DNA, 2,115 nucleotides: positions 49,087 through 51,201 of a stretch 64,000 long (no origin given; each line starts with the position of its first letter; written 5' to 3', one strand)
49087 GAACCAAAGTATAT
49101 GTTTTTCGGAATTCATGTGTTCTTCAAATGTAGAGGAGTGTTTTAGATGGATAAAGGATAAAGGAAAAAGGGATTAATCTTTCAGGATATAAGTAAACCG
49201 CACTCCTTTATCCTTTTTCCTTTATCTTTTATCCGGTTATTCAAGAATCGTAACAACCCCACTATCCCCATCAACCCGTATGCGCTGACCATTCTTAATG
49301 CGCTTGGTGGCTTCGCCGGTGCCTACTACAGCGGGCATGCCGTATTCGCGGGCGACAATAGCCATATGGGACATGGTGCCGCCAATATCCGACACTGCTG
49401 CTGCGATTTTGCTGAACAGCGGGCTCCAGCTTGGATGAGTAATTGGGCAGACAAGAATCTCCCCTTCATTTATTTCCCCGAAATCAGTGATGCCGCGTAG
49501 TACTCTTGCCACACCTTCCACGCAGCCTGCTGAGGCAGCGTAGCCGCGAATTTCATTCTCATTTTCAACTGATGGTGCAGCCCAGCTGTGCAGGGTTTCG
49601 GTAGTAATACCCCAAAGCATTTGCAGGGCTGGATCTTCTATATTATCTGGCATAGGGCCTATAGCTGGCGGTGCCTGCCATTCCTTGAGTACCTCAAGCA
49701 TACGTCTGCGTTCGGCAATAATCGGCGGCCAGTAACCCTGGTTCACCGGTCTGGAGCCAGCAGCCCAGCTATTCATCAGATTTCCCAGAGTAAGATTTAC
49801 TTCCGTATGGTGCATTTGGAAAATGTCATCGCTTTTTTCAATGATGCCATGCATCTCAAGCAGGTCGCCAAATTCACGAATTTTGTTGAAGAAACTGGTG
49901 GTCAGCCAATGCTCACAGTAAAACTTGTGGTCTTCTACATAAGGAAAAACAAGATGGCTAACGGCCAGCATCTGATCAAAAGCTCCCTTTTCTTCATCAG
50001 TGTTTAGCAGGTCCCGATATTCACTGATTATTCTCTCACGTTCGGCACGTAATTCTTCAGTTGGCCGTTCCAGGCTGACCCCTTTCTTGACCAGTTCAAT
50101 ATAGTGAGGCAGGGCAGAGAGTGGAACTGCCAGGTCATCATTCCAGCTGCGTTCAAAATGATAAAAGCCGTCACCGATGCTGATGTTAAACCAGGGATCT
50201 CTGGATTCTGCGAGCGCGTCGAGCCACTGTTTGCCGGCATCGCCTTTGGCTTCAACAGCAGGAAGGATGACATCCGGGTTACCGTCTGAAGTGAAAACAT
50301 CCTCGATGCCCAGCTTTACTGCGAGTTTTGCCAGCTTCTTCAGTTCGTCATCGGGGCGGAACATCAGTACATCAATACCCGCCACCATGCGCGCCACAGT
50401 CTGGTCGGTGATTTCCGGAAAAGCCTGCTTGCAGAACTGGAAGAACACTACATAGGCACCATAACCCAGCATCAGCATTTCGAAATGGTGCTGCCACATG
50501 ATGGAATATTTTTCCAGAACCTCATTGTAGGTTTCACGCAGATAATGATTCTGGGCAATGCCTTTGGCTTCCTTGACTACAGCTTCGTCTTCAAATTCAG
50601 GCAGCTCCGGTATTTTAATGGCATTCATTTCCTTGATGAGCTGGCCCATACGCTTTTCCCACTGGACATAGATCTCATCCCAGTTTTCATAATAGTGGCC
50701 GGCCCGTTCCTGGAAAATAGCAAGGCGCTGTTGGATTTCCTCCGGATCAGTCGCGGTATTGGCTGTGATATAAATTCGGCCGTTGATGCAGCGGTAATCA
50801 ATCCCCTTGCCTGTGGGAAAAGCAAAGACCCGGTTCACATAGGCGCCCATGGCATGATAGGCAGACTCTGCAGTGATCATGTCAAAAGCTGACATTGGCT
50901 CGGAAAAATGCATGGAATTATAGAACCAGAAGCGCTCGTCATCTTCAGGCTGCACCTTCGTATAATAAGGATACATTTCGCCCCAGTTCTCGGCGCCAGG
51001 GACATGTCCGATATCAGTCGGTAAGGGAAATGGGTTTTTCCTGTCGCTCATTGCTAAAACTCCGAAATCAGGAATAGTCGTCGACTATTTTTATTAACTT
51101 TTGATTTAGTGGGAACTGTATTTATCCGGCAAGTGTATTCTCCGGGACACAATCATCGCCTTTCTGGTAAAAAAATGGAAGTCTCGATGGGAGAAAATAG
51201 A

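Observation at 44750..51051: Candidate new system: split phenylphosphate-synthase-like phosphotransferase coupled to a three-component biotin carboxylase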

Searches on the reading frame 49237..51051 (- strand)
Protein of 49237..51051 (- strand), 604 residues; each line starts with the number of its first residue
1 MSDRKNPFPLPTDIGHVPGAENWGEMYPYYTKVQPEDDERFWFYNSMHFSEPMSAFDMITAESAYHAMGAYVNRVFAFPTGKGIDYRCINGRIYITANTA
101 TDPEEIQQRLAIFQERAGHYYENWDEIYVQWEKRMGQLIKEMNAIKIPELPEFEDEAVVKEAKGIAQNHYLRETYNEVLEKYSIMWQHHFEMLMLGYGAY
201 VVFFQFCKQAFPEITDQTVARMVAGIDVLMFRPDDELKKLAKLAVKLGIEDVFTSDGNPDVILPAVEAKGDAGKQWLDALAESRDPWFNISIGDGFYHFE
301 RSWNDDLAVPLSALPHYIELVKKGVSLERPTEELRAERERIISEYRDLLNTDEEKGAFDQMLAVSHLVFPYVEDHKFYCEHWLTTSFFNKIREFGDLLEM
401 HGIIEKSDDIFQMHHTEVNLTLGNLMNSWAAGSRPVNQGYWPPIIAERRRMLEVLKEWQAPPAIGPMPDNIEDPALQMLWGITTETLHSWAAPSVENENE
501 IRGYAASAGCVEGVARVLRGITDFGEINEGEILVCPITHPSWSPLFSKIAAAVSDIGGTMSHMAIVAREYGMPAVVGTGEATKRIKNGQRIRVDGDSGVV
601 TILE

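Call 3: search_protein_families(library=pfam, proteins=[window:49237-51051:-], max_evalue=0.01)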
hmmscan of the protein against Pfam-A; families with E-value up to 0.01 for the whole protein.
window:49237-51051:- (604 aa): 1 family
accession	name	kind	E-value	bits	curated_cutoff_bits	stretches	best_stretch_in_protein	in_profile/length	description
PF00391.29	PEP-utilizers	-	7.8e-25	86.7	23.1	1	527-598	1-72/72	PEP-utilising enzyme, mobile domain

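Call 4: search_protein_families(library=ncbifam, proteins=[window:49237-51051:-], max_evalue=0.01)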
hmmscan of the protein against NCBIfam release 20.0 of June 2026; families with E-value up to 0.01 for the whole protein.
window:49237-51051:- (604 aa): 27 families (the best 25 are shown)
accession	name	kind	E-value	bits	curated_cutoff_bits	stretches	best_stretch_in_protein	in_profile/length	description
NF006153.0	PRK08296.1-5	subfamily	1.1e-241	803.5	578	1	6-604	3-607/608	hypothetical protein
NF006151.0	PRK08296.1-3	equivalog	4e-219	729.1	693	1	8-604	7-604/604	hypothetical protein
NF006152.0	PRK08296.1-4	equivalog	5.5e-194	646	723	1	8-602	3-607/609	hypothetical protein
NF006150.0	PRK08296.1-2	subfamily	2e-183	611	650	1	6-604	4-606/633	hypothetical protein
NF004878.0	PRK06241.1-3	subfamily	8.1e-35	120.1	945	1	498-604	785-890/891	phosphoenolpyruvate synthase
NF041857.1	RIF_Ptrans_rph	equivalog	3.3e-34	118.4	999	1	499-603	761-864/864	rifamycin-inactivating phosphotransferase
NF004877.0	PRK06241.1-2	subfamily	7.3e-34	117.2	866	1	498-603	764-868/869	phosphoenolpyruvate synthase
NF004879.0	PRK06241.1-4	equivalog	3.2e-31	108.3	976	1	499-603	765-868/868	phosphoenolpyruvate synthase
NF004880.0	PRK06241.2-1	equivalog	3.3e-31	108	972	1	501-603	736-837/837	phosphoenolpyruvate synthase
NF006149.0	PRK08296.1-1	equivalog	8.1e-31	107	730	1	496-603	460-567/568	hypothetical protein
NF052631.1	prodigiosin_PigC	equivalog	2.9e-29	101.5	1300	1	471-602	751-881/883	prodigiosin ligase PigC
NF005057.0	PRK06464.1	equivalog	1e-28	99.9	598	1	498-600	355-460/798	phosphoenolpyruvate synthase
TIGR01418.1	PEP_synth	equivalog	8.9e-28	97.1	739.75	1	500-600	353-456/784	pyruvate, water dikinase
NF000283.1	RPH_KJ151292.1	equivalog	5.6e-27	94.3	1700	1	498-603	760-864/865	rifamycin-inactivating phosphotransferase Rph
NF004881.0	PRK06241.2-2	equivalog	6.3e-27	94.2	883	1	392-604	697-891/898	phosphoenolpyruvate synthase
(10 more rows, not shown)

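Call 7: find_homologous_proteins(query=window:49237-51051:-, max_evalue=1e-10)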
Query window:49237-51051:- (604 aa): 4893 proteins with E <= 1e-10 among 8000 candidates; the best 120 are listed.
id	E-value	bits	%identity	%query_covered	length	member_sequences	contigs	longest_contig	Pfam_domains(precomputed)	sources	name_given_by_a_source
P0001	0.0e+0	1421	100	100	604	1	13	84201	PF00391.30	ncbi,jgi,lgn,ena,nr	ncbi:MAG: PEP-utilizing protein mobile subunit [Gammaproteobacteria bacterium]|jgi:pyruvate,water di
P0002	0.0e+0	1420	100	100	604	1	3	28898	PF00391.30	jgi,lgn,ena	-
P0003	0.0e+0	1420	100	100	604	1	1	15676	PF00391.30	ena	-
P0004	0.0e+0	1418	100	100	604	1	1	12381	PF00391.30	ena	-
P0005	0.0e+0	1417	100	100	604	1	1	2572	PF00391.30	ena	-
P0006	0.0e+0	1416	100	100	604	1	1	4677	PF00391.30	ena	-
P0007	0.0e+0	1389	98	100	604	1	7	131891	PF00391.30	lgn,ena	-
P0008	0.0e+0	1386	97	100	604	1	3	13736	PF00391.30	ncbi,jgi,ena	ncbi:MAG: pyruvate,water dikinase [Pseudohongiellaceae bacterium]|jgi:pyruvate,water dikinase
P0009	0.0e+0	1384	97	100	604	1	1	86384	PF00391.30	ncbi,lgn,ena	-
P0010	0.0e+0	1382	97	100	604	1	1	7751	PF00391.30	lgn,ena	-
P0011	0.0e+0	1368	95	100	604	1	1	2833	PF00391.30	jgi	jgi:pyruvate, water dikinase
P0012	0.0e+0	1357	100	96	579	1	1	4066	PF00391.30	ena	-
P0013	0.0e+0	1345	94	100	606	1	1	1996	PF00391.30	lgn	-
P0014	0.0e+0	1311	91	100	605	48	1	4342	PF00391.30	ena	-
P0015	0.0e+0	1308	91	100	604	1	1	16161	PF00391.30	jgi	jgi:pyruvate, water dikinase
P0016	0.0e+0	1301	90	100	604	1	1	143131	PF00391.30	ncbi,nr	ncbi:MAG: PEP-utilizing enzyme [Gammaproteobacteria bacterium]|nr:PEP-utilizing enzyme [Gammaproteob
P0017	0.0e+0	1296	90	100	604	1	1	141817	PF00391.30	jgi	jgi:pyruvate, water dikinase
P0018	0.0e+0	1233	85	100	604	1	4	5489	PF00391.30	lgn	-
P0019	0.0e+0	1232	85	100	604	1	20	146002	PF00391.30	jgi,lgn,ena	-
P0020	0.0e+0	1232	85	100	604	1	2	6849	PF00391.30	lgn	-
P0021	0.0e+0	1229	84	100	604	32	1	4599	PF00391.30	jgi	-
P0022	0.0e+0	1228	84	100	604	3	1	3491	PF00391.30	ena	-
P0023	0.0e+0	1226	84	100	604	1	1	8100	PF00391.30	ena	-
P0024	0.0e+0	1226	84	100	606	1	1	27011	PF00391.30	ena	-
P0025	0.0e+0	1225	84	100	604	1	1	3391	PF00391.30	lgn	-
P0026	0.0e+0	1225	84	100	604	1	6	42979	PF00391.30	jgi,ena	-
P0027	0.0e+0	1225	84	100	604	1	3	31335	PF00391.30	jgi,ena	-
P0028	0.0e+0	1225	84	100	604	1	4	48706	PF00391.30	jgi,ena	-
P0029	0.0e+0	1225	84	100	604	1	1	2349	PF00391.30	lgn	-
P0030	0.0e+0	1225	84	100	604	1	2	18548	PF00391.30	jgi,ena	-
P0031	0.0e+0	1224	84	100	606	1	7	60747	PF00391.30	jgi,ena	-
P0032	0.0e+0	1224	84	100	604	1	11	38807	PF00391.30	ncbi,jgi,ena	-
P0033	0.0e+0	1223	84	100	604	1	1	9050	PF00391.30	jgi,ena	jgi:pyruvate,water dikinase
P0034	0.0e+0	1223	84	100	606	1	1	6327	PF00391.30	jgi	-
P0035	0.0e+0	1223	84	100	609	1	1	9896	PF00391.30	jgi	-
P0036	0.0e+0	1222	84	100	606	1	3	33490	PF00391.30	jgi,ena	-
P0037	0.0e+0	1222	84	100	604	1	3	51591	PF00391.30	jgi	jgi:pyruvate,water dikinase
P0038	0.0e+0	1222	84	100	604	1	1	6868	PF00391.30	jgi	-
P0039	0.0e+0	1222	84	100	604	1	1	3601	PF00391.30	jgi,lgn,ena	jgi:pyruvate,water dikinase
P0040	0.0e+0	1221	84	100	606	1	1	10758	PF00391.30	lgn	-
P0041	0.0e+0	1221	84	100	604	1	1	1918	PF00391.30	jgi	jgi:pyruvate,water dikinase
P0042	0.0e+0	1220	84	100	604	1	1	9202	PF00391.30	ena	-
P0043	0.0e+0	1218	83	100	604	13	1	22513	PF00391.30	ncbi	-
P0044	0.0e+0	1215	84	100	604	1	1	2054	PF00391.30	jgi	jgi:pyruvate,water dikinase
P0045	0.0e+0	1211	83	100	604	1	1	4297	PF00391.30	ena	-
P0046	0.0e+0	1211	83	100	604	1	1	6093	PF00391.30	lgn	-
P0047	0.0e+0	1208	83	100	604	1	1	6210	PF00391.30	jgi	jgi:pyruvate,water dikinase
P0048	0.0e+0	1208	83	100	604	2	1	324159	PF00391.30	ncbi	-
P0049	0.0e+0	1208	83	100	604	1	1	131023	PF00391.30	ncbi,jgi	jgi:pyruvate,water dikinase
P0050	0.0e+0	1207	84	100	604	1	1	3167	PF00391.30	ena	-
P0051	0.0e+0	1205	83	100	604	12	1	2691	PF00391.30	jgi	-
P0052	0.0e+0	1204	82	100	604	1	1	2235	PF00391.30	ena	-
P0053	0.0e+0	1202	83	100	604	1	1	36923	PF00391.30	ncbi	-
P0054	0.0e+0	1198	82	100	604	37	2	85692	PF00391.30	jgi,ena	-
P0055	0.0e+0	1161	80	99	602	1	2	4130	PF00391.30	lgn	-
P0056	0.0e+0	1156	80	100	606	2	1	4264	PF00391.30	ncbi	-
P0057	0.0e+0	1155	80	100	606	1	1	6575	PF00391.30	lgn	-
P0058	0.0e+0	1155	79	100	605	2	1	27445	PF00391.30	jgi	-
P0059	0.0e+0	1145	79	100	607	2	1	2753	PF00391.30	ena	-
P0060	0.0e+0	1143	79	99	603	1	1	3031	PF00391.30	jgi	jgi:pyruvate,water dikinase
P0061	0.0e+0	1142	79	99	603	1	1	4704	PF00391.30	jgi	jgi:pyruvate,water dikinase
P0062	0.0e+0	1140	79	99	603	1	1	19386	PF00391.30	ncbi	-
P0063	0.0e+0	1136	78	100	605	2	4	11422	PF00391.30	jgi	jgi:pyruvate,water dikinase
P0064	0.0e+0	1134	79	100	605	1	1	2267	PF00391.30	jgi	jgi:pyruvate,water dikinase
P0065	0.0e+0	1132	78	100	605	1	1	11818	PF00391.30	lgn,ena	-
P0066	0.0e+0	1129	78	100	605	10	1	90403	PF00391.30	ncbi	ncbi:MAG: PEP-utilizing enzyme [Pseudomonadota bacterium]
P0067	0.0e+0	1127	77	100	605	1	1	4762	PF00391.30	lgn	-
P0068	0.0e+0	1126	78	99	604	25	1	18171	PF00391.30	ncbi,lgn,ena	-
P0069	0.0e+0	1126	77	100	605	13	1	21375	PF00391.30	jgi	-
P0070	0.0e+0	1119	78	99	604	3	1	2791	PF00391.30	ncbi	-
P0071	0.0e+0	1118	77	100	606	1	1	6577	PF00391.30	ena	-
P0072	0.0e+0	1117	76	100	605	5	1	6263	PF00391.30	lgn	-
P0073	0.0e+0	1116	78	99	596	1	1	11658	PF00391.30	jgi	jgi:pyruvate,water dikinase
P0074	0.0e+0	1109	77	98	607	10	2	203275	PF00391.30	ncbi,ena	-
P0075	0.0e+0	1109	78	99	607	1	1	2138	PF00391.30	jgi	jgi:pyruvate,water dikinase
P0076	0.0e+0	1107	75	99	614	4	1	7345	PF00391.30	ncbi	-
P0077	0.0e+0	1104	76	100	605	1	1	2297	PF00391.30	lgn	-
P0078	0.0e+0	1103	75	99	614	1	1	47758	PF00391.30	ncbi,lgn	ncbi:MAG TPA: PEP-utilizing enzyme [Pseudomonadales bacterium]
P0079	0.0e+0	1099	75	99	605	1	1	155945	PF00391.30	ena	-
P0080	0.0e+0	1098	77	99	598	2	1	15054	PF00391.30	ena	-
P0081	0.0e+0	1097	76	99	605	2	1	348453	PF00391.30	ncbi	-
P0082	0.0e+0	1095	75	100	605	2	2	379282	PF00391.30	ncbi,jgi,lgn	jgi:pyruvate,water dikinase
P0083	0.0e+0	1095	75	99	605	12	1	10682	PF00391.30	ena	-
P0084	0.0e+0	1091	75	99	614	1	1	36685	PF00391.30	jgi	jgi:pyruvate,water dikinase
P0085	0.0e+0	1090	74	100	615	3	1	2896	PF00391.30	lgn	-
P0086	0.0e+0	1086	74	99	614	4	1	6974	PF00391.30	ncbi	-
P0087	0.0e+0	1079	75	99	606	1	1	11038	PF00391.30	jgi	jgi:pyruvate,water dikinase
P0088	0.0e+0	1078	74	99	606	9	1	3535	PF00391.30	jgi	-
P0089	0.0e+0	1067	73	100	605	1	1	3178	PF00391.30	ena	-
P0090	0.0e+0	1061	72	100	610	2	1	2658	PF00391.30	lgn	-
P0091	0.0e+0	1061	77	96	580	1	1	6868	PF00391.30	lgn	-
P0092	0.0e+0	1058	72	99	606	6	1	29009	PF00391.30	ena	-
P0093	0.0e+0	1055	72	100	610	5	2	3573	PF00391.30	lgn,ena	-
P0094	0.0e+0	1053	73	100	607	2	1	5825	PF00391.30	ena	-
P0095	0.0e+0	1052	72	99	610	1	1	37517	PF00391.30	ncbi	-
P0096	0.0e+0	1040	71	100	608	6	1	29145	PF00391.30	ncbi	ncbi:MAG: PEP-utilizing enzyme [Xanthomonadales bacterium]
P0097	0.0e+0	1035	79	91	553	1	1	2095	PF00391.30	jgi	jgi:pyruvate,water dikinase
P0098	0.0e+0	1026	70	100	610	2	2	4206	PF00391.30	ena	-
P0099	0.0e+0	1023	71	99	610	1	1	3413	PF00391.30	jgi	-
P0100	0.0e+0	1019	72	96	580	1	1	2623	PF00391.30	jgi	-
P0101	0.0e+0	1018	70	99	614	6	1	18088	PF00391.30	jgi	jgi:pyruvate,water dikinase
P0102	0.0e+0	1017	69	100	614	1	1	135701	PF00391.30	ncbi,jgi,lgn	-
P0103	0.0e+0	1017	69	100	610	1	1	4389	PF00391.30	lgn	-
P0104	0.0e+0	1016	70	100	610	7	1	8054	PF00391.30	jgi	-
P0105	0.0e+0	1012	69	99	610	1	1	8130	PF00391.30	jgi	-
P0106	1.6e-298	1010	69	100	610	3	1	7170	PF00391.30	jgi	jgi:pyruvate,water dikinase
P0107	4.4e-298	1008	69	100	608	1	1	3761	PF00391.30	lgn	-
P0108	2.9e-297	1005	69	100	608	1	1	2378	PF00391.30,PF27448.1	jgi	-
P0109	1.5e-296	1003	68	99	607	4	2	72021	PF00391.30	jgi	jgi:pyruvate,water dikinase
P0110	1.7e-295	1000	68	100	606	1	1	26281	PF00391.30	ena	-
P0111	2.8e-295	999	68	100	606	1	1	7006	PF00391.30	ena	-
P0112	3.9e-295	998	68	99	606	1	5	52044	PF00391.30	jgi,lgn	jgi:pyruvate,water dikinase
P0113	2.6e-294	996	67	100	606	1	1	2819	PF00391.30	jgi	-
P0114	3.0e-294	995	68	99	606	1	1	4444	PF00391.30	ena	-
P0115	3.5e-294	995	68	100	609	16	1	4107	PF00391.30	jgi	jgi:pyruvate,water dikinase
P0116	4.2e-294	995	69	99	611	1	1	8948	PF00391.30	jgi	jgi:pyruvate, water dikinase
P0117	5.2e-294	995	67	100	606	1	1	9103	PF00391.30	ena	-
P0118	2.6e-293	992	67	100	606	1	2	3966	PF00391.30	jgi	-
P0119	1.1e-292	990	67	100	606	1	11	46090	PF00391.30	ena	-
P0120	2.0e-292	989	67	100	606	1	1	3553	PF00391.30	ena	-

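Call 16: search_solved_structures(query=window:49237-51051:-, max_evalue=0.01)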
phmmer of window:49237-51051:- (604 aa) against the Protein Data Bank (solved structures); distinct sequences matched with E-value up to 0.01: 17.
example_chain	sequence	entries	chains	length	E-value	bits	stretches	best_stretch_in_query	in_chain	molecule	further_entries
5fbs_A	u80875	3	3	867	4.1e-23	84.9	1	499-603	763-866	Phosphoenolpyruvate synthase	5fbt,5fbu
5hv2_A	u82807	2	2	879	4.2e-23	84.9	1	499-603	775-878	Phosphoenolpyruvate synthase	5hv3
5hv1_A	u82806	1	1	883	4.3e-23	84.9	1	499-603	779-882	Phosphoenolpyruvate synthase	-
9dae_A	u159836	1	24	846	3.4e-21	78.6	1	499-600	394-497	Phosphoenolpyruvate synthase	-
8a8e_A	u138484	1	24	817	4.2e-19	71.7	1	495-600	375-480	Phosphoenolpyruvate synthase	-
2ols_A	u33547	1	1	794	2.2e-16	62.7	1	507-599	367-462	Phosphoenolpyruvate synthase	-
2e28_A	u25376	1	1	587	2.1e-08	36.3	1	528-600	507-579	Pyruvate kinase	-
5woy_A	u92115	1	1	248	1e-07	34.1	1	526-602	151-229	Phosphoenolpyruvate-protein phosphotransferase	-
3eza_A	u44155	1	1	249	3.6e-07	32.3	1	521-596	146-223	PHOSPHOTRANSFERASE SYSTEM, ENZYME I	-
1zym_A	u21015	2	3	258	3.8e-07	32.2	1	521-596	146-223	ENZYME I | Phosphoenolpyruvate-protein phosphotransferase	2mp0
1eza_A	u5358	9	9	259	3.8e-07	32.2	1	521-596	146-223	ENZYME I | PHOSPHOTRANSFERASE SYSTEM, ENZYME I | PROTEIN (PHOSPHOTRANSFER SYSTEM, ENZYME I)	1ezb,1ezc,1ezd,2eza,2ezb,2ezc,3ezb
2kx9_A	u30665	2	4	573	1.3e-06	30.5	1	521-595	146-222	Phosphoenolpyruvate-protein phosphotransferase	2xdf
2hwg_A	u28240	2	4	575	1.3e-06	30.5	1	521-595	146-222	Phosphoenolpyruvate-protein phosphotransferase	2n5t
2hro_A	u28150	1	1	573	1.3e-05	27.2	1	524-601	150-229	Phosphoenolpyruvate-protein phosphotransferase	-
2l5h_A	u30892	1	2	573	1.6e-05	26.8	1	521-595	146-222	Phosphoenolpyruvate-protein phosphotransferase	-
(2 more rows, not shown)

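Call 30: find_encoding_contigs(protein=P0102, flank=10000, max_places=2)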
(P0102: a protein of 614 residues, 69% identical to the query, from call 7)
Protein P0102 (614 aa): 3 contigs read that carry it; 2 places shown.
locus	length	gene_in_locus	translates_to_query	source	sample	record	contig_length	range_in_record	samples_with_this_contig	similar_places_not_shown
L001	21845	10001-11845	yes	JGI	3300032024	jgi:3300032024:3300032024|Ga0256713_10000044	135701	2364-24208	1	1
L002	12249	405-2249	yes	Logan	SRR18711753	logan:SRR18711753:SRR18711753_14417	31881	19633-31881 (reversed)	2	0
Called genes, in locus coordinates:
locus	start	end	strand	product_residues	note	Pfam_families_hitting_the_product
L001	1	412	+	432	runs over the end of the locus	PF00083:Sugar_tr, PF07690:MFS_1, PF06779:MFS_4 (weak), PF07690:MFS_1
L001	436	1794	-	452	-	PF00083:Sugar_tr, PF07690:MFS_1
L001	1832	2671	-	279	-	PF02900:LigB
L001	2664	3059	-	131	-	PF07746:LigA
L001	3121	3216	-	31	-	-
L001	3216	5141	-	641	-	PF02776:TPP_enzyme_N, PF00205:TPP_enzyme_M, PF02775:TPP_enzyme_C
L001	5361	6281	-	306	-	-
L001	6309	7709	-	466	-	PF01571:GCV_T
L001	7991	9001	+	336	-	PF08240:ADH_N, PF00107:ADH_zinc_N, PF13602:ADH_zinc_N_2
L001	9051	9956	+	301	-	PF04909:Amidohydro_2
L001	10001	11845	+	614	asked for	PF00391:PEP-utilizers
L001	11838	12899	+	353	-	PF01326:PPDK_N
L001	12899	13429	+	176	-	PF00364:Biotin_lipoyl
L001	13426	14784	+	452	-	PF00289:Biotin_carb_N, PF02786:CPSase_L_D2, PF07478:Dala_Dala_lig_C (weak), PF02785:Biotin_carb_C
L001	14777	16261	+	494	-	PF00682:HMGL-like (faint), PF02436:PYC_OADA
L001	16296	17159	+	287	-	PF00702:Hydrolase, PF13344:Hydrolase_6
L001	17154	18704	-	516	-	PF00732:GMC_oxred_N, PF13450:NAD_binding_8 (faint), PF05199:GMC_oxred_C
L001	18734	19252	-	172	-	-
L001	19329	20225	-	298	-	PF01261:AP_endonuc_2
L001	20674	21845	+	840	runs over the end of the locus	PF07715:Plug, PF00593:TonB_dep_Rec_b-barrel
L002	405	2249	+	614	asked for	PF00391:PEP-utilizers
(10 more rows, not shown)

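Call 31: find_encoding_contigs(protein=P0082, flank=10000, max_places=2)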
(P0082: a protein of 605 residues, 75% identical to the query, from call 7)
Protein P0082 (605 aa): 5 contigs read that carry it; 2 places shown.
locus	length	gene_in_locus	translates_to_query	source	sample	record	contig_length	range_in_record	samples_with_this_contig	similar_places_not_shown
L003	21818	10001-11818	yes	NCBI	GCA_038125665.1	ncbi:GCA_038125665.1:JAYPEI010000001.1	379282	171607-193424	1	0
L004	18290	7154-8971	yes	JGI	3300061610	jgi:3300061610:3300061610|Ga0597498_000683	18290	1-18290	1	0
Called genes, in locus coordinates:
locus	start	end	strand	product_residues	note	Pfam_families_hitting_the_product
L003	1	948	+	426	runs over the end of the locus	PF00285:Citrate_synt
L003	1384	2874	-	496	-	PF00749:tRNA-synt_1c, PF19269:Anticodon_2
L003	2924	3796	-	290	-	PF00135:COesterase, PF20434:BD-FAE, PF07859:Abhydrolase_3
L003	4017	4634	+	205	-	PF01507:PAPS_reduct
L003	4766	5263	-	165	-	PF00583:Acetyltransf_1, PF13673:Acetyltransf_10 (weak), PF13508:Acetyltransf_7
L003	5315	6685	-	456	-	PF13241:NAD_binding_7, PF14824:Sirohm_synth_M (faint), PF10414:CysG_dimeriser, PF00590:TP_methylase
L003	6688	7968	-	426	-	PF02403:Seryl_tRNA_N, PF00587:tRNA-synt_2b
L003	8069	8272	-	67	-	-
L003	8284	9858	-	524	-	PF00890:FAD_binding_2 (faint), PF01266:DAO (faint), PF01593:Amino_oxidase (faint), PF01946:Thi4 (faint), PF12831:FAD_oxidored (faint), PF13450:NAD_binding_8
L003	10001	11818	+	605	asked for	PF00391:PEP-utilizers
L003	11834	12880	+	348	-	PF01326:PPDK_N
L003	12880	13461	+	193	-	PF00364:Biotin_lipoyl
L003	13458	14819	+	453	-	PF00289:Biotin_carb_N, PF02222:ATP-grasp, PF02655:ATP-grasp_3 (faint), PF02786:CPSase_L_D2, PF07478:Dala_Dala_lig_C, PF02785:Biotin_carb_C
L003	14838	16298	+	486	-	PF00682:HMGL-like (faint), PF02436:PYC_OADA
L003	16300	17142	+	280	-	PF00702:Hydrolase (faint), PF13344:Hydrolase_6, PF13242:Hydrolase_like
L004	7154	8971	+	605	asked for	PF00391:PEP-utilizers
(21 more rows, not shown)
